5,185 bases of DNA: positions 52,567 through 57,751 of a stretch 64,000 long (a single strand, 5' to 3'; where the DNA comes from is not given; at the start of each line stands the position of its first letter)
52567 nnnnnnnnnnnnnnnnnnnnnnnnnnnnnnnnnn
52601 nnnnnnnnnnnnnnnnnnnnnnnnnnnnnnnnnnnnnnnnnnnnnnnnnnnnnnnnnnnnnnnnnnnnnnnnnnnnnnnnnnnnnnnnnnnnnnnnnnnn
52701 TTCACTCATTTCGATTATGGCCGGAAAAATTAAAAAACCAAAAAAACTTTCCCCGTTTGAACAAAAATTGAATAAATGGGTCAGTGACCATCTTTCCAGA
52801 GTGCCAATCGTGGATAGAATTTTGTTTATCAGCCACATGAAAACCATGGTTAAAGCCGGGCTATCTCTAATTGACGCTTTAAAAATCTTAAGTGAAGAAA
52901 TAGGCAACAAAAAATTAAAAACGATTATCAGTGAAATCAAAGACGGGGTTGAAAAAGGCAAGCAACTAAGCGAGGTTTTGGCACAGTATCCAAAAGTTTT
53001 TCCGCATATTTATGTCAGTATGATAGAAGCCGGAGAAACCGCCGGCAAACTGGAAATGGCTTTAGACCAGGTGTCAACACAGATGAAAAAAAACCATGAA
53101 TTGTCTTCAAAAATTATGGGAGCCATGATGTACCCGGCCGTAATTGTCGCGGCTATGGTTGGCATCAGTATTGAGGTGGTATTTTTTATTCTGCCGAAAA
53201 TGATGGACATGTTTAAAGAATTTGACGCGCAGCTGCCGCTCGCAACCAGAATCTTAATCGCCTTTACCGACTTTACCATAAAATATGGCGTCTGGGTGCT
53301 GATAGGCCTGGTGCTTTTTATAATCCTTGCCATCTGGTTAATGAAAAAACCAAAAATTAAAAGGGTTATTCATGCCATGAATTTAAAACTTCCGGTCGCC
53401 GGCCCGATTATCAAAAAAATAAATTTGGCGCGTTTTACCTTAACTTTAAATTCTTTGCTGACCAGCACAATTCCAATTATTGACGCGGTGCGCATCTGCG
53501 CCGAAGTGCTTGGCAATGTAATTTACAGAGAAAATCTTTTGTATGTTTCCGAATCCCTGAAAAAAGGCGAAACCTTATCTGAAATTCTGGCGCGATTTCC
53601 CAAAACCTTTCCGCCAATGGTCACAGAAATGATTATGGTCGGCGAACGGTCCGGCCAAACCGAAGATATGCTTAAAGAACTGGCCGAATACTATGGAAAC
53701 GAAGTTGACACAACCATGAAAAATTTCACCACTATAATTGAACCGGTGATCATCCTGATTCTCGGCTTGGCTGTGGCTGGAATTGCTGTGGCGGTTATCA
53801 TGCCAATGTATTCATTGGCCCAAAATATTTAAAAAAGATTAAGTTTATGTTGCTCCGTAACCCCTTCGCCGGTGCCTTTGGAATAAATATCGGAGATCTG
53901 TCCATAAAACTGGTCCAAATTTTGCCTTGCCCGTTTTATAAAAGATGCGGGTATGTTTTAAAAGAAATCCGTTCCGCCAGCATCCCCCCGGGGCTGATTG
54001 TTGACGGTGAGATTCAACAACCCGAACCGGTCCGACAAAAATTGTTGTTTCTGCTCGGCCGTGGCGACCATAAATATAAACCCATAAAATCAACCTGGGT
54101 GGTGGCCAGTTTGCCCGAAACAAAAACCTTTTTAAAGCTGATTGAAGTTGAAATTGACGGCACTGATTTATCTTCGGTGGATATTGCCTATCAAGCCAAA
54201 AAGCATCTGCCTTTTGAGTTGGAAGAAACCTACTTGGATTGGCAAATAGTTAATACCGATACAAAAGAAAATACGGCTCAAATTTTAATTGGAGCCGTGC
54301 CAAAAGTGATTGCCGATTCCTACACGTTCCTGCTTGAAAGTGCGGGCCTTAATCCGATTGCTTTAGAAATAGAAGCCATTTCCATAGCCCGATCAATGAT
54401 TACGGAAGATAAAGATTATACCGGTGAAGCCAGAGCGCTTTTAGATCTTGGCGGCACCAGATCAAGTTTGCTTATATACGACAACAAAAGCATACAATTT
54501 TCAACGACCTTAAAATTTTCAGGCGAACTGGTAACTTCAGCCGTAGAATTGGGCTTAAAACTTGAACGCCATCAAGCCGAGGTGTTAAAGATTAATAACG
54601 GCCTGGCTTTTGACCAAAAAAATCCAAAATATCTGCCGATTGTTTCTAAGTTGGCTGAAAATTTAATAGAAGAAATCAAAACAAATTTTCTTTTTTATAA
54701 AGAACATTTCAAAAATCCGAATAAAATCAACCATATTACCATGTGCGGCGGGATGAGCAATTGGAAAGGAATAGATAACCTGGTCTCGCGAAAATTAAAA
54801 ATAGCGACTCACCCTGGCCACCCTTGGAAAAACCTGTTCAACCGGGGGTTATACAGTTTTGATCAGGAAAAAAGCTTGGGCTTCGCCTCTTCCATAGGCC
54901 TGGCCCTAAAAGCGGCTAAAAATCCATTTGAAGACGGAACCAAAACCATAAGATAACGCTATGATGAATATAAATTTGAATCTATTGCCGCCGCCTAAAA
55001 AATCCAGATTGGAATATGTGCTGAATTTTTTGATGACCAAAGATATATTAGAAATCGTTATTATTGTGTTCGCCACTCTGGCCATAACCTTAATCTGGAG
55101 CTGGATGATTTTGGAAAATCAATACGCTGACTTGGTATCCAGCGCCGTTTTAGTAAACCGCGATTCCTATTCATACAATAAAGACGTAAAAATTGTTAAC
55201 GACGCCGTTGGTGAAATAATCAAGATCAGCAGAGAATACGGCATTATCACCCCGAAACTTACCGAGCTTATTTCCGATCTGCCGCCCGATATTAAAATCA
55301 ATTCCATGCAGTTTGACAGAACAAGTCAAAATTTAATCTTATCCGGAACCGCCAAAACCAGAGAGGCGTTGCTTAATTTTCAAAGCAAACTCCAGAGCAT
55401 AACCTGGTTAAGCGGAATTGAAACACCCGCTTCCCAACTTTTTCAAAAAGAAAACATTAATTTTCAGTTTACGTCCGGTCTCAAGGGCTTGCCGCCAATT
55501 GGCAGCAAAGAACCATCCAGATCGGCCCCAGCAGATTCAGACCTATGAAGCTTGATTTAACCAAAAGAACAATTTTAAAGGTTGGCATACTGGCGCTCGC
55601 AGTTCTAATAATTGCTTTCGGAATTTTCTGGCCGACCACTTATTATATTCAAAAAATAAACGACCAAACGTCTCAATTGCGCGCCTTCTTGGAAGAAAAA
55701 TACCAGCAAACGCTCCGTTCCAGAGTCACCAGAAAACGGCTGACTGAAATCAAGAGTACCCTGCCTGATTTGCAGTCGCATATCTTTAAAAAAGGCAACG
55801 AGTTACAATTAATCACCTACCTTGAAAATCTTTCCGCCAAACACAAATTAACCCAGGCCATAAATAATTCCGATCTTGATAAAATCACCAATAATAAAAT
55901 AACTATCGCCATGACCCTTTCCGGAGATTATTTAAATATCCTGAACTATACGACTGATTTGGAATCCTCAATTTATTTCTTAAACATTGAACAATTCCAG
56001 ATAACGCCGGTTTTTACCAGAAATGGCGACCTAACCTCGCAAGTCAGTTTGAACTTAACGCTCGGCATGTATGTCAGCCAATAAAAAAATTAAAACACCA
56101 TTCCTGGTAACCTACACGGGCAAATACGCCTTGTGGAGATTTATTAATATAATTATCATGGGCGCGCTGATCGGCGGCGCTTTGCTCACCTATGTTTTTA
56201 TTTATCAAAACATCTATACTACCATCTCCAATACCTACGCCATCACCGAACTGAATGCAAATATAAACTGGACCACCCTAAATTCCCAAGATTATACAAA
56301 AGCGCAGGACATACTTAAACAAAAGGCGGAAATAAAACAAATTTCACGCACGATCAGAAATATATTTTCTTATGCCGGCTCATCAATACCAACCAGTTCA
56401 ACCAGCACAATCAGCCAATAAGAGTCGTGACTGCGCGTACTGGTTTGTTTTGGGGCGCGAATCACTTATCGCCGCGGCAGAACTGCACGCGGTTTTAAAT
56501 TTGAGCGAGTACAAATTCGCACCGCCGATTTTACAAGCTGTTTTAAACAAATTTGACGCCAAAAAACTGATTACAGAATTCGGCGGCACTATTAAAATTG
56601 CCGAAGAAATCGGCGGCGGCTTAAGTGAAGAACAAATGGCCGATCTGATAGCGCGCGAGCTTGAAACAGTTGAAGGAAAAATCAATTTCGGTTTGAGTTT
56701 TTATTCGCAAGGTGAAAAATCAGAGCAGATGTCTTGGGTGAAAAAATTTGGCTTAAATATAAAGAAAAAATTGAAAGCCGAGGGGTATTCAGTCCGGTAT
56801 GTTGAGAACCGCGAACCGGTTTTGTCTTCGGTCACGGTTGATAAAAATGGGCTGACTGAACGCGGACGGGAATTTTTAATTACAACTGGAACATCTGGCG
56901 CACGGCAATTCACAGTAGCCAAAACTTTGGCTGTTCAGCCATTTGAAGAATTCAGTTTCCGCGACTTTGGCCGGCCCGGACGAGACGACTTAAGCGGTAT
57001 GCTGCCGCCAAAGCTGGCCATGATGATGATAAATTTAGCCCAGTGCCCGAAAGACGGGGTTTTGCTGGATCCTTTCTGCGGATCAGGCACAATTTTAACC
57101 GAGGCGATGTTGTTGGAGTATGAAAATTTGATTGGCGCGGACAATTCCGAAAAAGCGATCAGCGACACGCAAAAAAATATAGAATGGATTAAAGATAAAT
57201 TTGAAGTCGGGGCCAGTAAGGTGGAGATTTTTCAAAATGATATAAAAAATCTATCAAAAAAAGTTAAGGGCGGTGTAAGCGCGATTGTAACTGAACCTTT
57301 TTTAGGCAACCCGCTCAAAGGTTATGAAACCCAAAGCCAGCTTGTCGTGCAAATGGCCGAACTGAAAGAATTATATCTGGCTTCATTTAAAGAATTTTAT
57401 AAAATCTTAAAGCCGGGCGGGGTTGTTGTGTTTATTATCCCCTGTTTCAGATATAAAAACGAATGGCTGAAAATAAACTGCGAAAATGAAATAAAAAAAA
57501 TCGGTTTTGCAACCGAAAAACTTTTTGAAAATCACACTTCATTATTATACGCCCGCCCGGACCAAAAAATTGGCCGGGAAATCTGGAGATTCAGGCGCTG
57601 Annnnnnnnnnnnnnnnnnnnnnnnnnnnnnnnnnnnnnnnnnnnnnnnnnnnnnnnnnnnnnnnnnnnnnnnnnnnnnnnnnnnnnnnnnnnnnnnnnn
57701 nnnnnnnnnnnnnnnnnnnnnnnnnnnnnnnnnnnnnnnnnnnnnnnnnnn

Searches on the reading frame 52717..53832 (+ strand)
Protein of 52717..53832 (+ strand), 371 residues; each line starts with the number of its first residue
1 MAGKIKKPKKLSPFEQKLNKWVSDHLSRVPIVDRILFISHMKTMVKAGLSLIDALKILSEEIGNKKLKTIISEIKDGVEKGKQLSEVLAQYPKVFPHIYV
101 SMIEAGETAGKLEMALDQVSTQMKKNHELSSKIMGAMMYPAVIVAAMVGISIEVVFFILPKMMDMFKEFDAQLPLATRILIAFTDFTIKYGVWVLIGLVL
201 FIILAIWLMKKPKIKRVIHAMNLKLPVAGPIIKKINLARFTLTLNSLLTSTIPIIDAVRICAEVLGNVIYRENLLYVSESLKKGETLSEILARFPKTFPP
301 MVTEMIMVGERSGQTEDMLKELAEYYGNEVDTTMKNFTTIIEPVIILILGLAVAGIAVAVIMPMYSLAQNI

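Call 7: search_protein_families(library=pfam, proteins=[window:52717-53832:+], max_evalue=0.01)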
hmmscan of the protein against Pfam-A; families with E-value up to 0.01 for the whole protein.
window:52717-53832:+ (371 aa): 2 families
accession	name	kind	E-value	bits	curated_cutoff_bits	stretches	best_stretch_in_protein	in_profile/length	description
PF00482.28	T2SSF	-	2.1e-55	186.4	25.2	2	37-160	1-125/125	Type II secretion system (T2SS), protein F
PF13273.12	DUF4064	-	0.0077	16.9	32.1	0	149-213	20-86/102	Protein of unknown function (DUF4064)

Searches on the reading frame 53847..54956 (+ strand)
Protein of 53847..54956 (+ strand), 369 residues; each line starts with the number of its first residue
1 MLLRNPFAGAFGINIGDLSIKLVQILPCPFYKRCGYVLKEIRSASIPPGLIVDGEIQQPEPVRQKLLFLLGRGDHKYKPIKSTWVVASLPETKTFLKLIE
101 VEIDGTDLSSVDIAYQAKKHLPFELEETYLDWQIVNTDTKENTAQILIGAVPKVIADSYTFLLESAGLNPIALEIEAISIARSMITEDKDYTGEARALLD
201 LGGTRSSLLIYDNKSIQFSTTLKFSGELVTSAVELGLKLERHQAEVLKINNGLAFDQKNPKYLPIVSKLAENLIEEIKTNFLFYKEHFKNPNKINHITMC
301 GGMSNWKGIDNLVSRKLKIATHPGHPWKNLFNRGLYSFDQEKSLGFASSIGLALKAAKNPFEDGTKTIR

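Call 7: search_protein_families(library=pfam, proteins=[window:53847-54956:+], max_evalue=0.01)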
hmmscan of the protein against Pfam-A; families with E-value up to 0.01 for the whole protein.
window:53847-54956:+ (369 aa): 2 families
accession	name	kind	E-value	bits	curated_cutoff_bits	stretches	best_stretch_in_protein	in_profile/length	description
PF11104.14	PilM_2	-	2.7e-29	102.6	27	1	12-355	1-338/340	Type IV pilus assembly protein PilM;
PF14450.12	FtsA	-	1.2e-12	48.7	31.8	1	197-350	1-126/127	Cell division protein FtsA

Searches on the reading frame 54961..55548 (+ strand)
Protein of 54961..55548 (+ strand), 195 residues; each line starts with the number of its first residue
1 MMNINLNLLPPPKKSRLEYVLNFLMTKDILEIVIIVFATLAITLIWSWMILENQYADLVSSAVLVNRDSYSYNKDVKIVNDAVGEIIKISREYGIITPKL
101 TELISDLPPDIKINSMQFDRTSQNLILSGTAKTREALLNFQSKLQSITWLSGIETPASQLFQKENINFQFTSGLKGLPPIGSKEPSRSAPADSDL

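Call 7: search_protein_families(library=pfam, proteins=[window:54961-55548:+], max_evalue=0.01)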
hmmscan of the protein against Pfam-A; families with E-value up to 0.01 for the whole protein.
window:54961-55548:+ (195 aa): 1 family
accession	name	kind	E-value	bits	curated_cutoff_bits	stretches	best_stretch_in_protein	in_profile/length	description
PF05137.18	PilN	-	0.00015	22.1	22.8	1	100-162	3-63/78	Fimbrial assembly protein (PilN)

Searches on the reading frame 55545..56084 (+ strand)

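Call 7: search_protein_families(library=pfam, proteins=[window:55545-56084:+], max_evalue=0.01)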
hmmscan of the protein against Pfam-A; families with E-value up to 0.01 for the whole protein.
window:55545-56084:+ (179 aa): 1 family
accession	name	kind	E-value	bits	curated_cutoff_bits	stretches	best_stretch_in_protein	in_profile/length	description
PF01499.21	Herpes_UL25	-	0.0064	15.6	25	1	7-90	367-443/555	Herpesvirus UL25 family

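Call 57: search_protein_families(library=pfam, proteins=[window:55545-56084:+], max_evalue=0.01)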
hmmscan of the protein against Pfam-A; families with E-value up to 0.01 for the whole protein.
window:55545-56084:+ (179 aa): 1 family
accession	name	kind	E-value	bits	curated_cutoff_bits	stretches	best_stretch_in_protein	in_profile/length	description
PF01499.21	Herpes_UL25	-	0.0064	15.6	25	1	7-90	367-443/555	Herpesvirus UL25 family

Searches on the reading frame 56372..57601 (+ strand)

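Call 7: search_protein_families(library=pfam, proteins=[window:56372-57601:+], max_evalue=0.01)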
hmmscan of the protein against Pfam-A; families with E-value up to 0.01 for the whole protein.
window:56372-57601:+ (409 aa): 6 families
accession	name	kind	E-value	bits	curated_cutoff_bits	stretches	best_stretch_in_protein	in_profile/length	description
PF01170.24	UPF0020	-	3.3e-13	50.2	22.3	1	208-328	9-148/197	RMKL-like, methyltransferase domain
PF01555.25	N6_N4_Mtase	-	2.7e-09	37.7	26.7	1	211-266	166-219/221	DNA methylase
PF13847.12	Methyltransf_31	-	5e-06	26.7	27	1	228-358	4-113/145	Methyltransferase domain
PF03602.21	Cons_hypoth95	-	0.00094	19.3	24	1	227-297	41-107/182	Conserved hypothetical protein 95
PF13649.12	Methyltransf_25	-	0.0033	18.5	27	0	232-295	2-59/97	Methyltransferase domain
PF09445.16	Methyltransf_15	-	0.0058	16.7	22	1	230-312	3-82/165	RNA cap guanine-N2 methyltransferase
